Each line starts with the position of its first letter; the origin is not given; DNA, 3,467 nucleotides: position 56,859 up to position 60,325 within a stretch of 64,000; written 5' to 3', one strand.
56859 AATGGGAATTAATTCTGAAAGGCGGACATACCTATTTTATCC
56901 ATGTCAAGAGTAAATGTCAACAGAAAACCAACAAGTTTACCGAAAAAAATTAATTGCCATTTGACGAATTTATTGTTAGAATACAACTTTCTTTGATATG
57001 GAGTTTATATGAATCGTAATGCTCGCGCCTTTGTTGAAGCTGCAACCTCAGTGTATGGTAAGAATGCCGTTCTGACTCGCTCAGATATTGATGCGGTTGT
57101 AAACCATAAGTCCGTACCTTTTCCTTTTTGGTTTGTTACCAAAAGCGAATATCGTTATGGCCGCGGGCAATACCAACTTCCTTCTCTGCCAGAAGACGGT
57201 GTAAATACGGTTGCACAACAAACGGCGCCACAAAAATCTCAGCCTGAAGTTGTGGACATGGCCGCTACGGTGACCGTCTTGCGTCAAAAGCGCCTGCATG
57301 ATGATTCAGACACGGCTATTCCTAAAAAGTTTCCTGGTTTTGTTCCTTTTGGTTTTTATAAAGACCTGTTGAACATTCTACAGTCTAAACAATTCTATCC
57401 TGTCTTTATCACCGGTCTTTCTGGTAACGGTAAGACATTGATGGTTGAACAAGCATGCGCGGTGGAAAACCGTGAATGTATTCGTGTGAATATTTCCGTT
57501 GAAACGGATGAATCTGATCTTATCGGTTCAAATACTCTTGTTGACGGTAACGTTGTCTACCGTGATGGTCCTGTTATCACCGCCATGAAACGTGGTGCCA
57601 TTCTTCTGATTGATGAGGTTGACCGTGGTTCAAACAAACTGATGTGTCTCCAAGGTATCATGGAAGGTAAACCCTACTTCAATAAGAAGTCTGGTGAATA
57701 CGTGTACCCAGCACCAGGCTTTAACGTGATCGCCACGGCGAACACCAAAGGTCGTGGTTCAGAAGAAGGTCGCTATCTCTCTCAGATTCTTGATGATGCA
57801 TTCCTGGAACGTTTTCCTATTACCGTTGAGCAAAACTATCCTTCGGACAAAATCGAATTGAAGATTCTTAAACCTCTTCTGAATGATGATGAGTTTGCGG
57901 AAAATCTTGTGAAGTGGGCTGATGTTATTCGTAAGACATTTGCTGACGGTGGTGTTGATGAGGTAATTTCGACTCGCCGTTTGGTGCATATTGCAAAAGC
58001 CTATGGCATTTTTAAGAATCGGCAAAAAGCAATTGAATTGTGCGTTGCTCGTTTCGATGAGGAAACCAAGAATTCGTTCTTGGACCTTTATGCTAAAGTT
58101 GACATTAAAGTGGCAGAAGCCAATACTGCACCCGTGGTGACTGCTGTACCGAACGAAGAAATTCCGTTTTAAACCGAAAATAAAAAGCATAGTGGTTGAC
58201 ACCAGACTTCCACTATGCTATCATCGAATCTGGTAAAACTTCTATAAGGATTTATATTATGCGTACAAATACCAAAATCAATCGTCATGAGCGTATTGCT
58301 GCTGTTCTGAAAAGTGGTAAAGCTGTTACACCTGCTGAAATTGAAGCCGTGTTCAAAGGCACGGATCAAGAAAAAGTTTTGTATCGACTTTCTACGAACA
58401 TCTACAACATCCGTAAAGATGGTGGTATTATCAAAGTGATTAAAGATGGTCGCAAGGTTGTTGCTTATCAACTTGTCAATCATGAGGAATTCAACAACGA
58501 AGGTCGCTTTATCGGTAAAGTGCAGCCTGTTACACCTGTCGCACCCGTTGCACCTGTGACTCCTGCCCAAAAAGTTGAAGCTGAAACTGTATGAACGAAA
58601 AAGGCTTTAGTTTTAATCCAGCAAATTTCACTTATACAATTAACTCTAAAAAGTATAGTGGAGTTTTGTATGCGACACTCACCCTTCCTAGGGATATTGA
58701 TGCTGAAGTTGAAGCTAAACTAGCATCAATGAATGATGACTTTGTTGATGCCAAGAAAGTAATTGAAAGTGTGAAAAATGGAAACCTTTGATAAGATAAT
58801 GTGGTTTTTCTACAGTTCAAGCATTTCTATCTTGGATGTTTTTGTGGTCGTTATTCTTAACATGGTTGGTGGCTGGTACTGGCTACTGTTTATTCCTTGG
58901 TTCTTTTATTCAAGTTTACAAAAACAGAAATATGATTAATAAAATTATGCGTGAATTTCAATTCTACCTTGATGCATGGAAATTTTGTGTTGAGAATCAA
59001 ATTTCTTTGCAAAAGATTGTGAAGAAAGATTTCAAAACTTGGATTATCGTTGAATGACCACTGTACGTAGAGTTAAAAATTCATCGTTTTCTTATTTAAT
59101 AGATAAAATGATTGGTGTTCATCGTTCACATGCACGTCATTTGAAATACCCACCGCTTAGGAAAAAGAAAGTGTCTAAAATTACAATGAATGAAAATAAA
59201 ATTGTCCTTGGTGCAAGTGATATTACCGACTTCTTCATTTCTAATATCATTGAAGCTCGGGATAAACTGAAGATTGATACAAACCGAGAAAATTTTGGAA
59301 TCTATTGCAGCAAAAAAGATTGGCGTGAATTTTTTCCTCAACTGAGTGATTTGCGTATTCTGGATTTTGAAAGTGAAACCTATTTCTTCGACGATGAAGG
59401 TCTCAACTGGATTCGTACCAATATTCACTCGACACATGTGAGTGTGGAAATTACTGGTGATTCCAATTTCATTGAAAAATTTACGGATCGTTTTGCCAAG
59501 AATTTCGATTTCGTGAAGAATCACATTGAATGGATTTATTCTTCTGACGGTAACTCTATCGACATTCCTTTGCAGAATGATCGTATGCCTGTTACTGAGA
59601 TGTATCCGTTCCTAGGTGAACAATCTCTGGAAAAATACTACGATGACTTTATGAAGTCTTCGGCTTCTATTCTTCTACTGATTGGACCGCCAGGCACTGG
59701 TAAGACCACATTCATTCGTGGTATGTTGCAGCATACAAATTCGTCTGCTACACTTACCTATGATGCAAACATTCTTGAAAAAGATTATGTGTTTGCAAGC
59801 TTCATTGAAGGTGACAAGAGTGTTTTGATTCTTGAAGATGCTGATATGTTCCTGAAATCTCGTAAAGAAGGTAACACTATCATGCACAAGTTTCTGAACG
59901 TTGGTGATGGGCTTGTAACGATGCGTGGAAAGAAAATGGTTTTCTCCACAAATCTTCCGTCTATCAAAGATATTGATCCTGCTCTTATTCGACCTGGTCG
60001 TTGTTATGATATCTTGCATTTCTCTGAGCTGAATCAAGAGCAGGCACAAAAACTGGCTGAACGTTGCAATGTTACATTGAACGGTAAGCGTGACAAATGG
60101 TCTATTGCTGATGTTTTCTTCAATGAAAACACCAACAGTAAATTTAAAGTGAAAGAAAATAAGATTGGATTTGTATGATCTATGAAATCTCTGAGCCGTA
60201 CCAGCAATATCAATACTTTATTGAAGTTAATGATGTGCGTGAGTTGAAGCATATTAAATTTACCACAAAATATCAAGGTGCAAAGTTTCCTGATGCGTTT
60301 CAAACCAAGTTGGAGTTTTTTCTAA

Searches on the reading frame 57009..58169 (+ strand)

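Call 14: search_protein_families(library=phrogs, proteins=[window:57009-58169:+], max_evalue=0.00001)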
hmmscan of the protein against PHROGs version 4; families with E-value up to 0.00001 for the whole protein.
window:57009-58169:+ (387 aa): 3 families
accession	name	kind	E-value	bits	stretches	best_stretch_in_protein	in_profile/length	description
phrog_249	-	moron, auxiliary metabolic gene and host takeover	3.1e-111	373.4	1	79-370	81-361/380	porphyrin biosynthesis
phrog_16448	-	other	1.2e-37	130.5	1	132-366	452-662/680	ATPase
phrog_168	-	DNA, RNA and nucleotide metabolism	5.4e-10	40.4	1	122-298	35-183/314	clamp loader of DNA polymerase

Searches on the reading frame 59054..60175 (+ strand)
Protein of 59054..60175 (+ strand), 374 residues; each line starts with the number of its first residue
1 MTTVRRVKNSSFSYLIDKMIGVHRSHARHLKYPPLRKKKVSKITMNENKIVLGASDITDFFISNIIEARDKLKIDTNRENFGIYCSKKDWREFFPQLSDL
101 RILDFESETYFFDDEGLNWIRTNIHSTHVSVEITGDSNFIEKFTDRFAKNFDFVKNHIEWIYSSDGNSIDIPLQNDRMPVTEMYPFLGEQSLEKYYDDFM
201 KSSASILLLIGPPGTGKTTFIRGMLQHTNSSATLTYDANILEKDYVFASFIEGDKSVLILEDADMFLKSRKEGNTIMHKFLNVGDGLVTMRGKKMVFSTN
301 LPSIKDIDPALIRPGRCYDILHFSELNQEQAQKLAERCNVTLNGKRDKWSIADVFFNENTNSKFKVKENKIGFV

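Call 14: search_protein_families(library=phrogs, proteins=[window:59054-60175:+], max_evalue=0.00001)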
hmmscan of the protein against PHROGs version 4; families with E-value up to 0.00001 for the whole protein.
window:59054-60175:+ (374 aa): 8 families
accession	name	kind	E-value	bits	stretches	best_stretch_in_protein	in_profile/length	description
phrog_14322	-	unknown function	4e-64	218.3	1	98-373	113-397/398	-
phrog_35110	-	unknown function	1.8e-25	90.7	2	256-329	334-407/455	-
phrog_37885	-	unknown function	4.9e-16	60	1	181-310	42-172/176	-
phrog_7485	-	unknown function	1.1e-12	48.6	1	207-333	230-369/430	-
phrog_33861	-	unknown function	4.8e-11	43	1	257-336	285-366/407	-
phrog_11907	-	other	2.5e-09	37.8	0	272-338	273-340/400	ATPase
phrog_10440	-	unknown function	5.1e-07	29.6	1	207-334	235-362/483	-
phrog_3757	-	unknown function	1.8e-06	28.6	0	198-220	117-142/367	-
